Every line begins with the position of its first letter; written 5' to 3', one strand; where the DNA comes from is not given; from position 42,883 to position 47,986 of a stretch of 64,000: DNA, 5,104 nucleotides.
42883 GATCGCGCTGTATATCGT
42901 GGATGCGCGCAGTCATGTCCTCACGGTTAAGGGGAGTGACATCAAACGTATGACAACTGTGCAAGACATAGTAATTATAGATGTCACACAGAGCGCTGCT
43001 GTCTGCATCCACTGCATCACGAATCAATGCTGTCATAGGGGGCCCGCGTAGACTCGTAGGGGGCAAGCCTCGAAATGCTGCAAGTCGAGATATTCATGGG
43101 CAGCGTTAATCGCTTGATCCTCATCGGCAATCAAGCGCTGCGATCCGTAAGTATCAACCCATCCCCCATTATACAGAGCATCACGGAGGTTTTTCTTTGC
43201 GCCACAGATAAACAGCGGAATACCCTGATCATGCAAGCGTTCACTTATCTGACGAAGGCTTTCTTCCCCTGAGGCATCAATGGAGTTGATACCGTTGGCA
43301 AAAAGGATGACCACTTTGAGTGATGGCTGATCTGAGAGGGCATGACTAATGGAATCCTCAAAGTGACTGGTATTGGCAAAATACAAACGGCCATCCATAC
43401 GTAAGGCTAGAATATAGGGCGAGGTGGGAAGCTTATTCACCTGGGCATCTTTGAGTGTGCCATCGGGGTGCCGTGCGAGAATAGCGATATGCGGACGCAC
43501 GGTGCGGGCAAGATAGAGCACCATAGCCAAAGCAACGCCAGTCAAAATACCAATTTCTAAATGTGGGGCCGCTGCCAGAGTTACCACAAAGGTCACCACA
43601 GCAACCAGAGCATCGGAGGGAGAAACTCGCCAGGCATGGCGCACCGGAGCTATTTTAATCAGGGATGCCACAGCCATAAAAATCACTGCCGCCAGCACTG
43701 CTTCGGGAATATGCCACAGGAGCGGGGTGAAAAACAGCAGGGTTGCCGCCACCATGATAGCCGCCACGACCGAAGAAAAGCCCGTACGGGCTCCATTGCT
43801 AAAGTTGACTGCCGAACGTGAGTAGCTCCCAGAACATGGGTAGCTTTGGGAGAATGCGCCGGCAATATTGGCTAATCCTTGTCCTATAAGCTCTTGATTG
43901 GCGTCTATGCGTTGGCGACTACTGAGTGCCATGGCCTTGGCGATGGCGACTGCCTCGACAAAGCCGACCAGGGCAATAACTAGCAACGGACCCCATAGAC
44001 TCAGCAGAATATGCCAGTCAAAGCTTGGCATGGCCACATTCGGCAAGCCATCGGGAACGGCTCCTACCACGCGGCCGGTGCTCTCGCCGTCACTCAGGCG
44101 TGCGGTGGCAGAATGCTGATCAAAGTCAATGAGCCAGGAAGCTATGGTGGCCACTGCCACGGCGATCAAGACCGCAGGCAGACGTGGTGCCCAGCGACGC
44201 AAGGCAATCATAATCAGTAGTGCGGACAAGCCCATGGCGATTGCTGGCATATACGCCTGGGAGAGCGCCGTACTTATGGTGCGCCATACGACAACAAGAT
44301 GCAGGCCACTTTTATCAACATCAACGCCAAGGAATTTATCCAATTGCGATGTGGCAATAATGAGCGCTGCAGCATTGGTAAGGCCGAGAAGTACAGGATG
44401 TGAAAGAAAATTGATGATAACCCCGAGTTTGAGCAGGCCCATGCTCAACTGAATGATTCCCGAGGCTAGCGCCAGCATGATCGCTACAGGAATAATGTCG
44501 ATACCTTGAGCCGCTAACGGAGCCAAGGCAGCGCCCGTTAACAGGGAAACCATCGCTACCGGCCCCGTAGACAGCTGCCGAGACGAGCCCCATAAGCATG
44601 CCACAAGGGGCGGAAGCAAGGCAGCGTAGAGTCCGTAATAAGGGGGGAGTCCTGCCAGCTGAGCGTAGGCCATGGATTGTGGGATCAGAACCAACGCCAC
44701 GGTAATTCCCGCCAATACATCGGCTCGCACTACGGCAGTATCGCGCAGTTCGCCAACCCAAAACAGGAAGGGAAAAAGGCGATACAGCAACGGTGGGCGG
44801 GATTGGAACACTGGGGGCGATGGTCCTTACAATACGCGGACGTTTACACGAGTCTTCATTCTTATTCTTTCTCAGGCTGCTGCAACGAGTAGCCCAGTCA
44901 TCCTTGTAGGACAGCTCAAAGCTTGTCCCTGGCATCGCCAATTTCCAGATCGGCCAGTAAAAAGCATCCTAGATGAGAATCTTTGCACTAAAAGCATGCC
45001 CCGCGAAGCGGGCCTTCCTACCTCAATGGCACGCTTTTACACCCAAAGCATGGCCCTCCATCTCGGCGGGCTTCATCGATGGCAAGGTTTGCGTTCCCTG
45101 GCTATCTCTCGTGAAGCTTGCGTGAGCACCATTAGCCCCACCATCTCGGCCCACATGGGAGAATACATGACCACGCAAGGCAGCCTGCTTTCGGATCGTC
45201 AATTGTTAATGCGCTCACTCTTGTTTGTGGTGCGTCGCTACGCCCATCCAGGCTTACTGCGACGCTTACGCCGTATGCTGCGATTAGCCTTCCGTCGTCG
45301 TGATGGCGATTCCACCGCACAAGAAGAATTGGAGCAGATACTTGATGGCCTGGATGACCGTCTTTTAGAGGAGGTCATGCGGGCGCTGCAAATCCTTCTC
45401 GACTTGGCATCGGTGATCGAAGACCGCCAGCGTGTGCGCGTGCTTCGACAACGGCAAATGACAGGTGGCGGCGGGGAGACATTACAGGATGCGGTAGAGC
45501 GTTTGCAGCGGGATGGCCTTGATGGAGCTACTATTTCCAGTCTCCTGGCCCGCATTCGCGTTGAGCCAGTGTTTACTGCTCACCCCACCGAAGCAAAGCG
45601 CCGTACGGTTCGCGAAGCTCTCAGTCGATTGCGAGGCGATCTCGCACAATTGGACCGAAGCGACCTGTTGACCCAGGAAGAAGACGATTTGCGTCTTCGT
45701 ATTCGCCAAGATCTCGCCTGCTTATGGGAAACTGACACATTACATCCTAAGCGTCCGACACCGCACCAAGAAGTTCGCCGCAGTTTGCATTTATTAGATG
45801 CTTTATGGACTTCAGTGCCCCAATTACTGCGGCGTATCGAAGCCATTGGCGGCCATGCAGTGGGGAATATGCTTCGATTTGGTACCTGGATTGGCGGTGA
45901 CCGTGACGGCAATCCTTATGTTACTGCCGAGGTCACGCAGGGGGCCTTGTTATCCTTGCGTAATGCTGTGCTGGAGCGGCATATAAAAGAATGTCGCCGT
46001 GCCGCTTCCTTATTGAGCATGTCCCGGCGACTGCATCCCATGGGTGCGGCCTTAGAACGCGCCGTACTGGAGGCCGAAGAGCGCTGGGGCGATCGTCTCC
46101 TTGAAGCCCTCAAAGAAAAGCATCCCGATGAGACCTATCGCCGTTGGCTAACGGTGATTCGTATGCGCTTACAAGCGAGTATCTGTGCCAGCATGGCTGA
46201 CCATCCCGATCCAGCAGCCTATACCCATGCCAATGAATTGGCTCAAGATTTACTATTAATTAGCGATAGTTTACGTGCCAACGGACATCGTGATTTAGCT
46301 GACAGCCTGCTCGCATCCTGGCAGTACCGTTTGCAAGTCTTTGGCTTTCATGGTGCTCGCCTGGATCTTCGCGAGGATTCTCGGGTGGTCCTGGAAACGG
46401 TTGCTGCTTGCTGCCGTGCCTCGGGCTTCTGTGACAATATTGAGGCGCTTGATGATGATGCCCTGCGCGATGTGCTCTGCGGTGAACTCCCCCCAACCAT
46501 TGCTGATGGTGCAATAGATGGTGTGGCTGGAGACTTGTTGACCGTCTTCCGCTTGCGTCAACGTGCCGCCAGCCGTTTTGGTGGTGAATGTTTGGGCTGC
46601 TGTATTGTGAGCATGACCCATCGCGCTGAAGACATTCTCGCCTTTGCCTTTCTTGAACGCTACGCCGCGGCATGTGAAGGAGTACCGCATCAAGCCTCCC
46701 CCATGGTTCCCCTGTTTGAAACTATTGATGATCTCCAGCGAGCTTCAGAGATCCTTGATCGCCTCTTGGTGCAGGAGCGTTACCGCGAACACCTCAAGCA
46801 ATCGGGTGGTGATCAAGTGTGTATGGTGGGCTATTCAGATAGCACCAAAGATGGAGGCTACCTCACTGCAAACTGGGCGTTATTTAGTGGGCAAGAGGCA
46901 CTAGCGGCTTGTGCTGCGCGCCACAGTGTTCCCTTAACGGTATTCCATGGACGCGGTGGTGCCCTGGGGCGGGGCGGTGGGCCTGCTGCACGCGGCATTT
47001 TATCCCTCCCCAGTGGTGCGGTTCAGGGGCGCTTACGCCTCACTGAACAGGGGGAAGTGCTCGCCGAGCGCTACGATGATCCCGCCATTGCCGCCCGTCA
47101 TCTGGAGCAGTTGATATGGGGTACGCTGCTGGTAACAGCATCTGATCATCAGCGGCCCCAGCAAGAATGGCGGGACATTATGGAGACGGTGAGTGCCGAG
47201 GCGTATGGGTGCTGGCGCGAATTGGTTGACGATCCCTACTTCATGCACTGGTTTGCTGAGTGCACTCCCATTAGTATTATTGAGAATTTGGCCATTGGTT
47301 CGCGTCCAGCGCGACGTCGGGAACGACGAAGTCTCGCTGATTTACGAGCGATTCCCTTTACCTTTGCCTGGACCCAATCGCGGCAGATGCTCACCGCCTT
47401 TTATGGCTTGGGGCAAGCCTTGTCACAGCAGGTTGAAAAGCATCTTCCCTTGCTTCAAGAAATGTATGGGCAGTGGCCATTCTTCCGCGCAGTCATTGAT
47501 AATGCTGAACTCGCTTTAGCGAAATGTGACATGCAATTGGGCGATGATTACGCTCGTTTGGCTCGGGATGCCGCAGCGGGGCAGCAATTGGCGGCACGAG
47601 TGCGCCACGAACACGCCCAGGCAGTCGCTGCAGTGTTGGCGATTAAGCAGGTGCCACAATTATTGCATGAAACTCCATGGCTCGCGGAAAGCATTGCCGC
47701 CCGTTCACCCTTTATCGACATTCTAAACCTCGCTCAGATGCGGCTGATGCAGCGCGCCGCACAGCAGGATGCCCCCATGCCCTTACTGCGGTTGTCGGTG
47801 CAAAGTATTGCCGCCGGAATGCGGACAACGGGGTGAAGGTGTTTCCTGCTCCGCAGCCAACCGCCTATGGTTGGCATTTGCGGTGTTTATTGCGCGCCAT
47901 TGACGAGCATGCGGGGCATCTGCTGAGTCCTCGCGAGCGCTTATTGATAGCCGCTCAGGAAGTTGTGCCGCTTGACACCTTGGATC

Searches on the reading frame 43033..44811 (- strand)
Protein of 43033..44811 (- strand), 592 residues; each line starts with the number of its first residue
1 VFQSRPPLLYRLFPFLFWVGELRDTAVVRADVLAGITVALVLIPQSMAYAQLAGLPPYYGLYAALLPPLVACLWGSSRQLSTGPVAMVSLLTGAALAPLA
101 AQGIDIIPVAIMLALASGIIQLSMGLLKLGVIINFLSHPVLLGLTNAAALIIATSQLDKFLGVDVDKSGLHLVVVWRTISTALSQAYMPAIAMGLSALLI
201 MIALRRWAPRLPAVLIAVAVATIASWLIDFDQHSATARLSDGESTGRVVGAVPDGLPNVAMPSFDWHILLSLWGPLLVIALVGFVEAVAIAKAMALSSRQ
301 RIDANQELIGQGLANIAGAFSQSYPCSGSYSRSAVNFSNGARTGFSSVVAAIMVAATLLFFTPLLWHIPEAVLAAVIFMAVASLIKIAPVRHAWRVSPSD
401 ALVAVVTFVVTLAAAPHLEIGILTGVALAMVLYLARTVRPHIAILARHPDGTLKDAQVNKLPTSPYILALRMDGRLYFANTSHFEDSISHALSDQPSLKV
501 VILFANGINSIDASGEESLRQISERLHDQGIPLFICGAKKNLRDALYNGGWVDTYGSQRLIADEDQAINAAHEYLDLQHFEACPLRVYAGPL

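Call 98: search_protein_families(library=pfam, proteins=[window:43033-44811:-], max_evalue=0.0001)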
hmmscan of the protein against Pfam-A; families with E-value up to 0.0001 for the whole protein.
window:43033-44811:- (592 aa): 2 families
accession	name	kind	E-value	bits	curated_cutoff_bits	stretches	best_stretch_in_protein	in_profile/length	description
PF00916.26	Sulfate_transp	-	4.2e-105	352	23.2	1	29-407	2-380/380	Sulfate permease family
PF01740.26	STAS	-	4.3e-12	46.2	22.6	1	462-553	5-95/106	STAS domain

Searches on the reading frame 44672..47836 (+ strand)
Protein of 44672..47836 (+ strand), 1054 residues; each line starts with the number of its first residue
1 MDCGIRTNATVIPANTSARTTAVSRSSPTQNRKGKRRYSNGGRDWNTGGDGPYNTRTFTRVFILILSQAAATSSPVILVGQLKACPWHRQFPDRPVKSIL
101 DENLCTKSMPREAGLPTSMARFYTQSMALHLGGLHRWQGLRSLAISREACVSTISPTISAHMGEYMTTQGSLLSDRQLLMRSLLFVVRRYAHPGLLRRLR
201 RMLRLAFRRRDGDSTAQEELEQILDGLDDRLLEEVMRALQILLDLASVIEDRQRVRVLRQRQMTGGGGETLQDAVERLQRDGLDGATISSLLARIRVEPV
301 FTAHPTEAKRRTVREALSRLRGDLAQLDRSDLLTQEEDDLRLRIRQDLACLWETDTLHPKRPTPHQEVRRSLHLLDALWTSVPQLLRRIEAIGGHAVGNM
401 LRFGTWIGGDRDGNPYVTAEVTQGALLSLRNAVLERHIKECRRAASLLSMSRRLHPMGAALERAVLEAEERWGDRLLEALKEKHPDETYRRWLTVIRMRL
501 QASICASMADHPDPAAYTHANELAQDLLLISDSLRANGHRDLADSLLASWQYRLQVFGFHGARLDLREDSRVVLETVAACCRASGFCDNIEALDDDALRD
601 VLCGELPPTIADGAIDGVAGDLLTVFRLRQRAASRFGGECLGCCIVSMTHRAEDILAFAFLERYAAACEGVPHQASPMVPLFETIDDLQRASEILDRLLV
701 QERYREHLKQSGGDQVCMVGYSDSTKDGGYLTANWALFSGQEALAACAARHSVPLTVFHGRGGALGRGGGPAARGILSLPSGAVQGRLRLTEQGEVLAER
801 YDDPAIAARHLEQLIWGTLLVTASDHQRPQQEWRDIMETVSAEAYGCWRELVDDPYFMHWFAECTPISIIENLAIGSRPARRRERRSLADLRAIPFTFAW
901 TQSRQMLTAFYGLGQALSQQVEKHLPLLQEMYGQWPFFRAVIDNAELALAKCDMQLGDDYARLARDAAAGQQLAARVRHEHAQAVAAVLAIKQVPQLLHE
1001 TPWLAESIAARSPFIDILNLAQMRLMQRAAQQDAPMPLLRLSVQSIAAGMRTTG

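Call 98: search_protein_families(library=pfam, proteins=[window:44672-47836:+], max_evalue=0.0001)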
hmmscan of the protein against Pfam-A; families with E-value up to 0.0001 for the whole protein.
window:44672-47836:+ (1054 aa): 1 family
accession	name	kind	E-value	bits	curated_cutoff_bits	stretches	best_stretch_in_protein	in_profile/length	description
PF00311.23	PEPcase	-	5.7e-237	789.4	22.4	1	177-1054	6-919/919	Phosphoenolpyruvate carboxylase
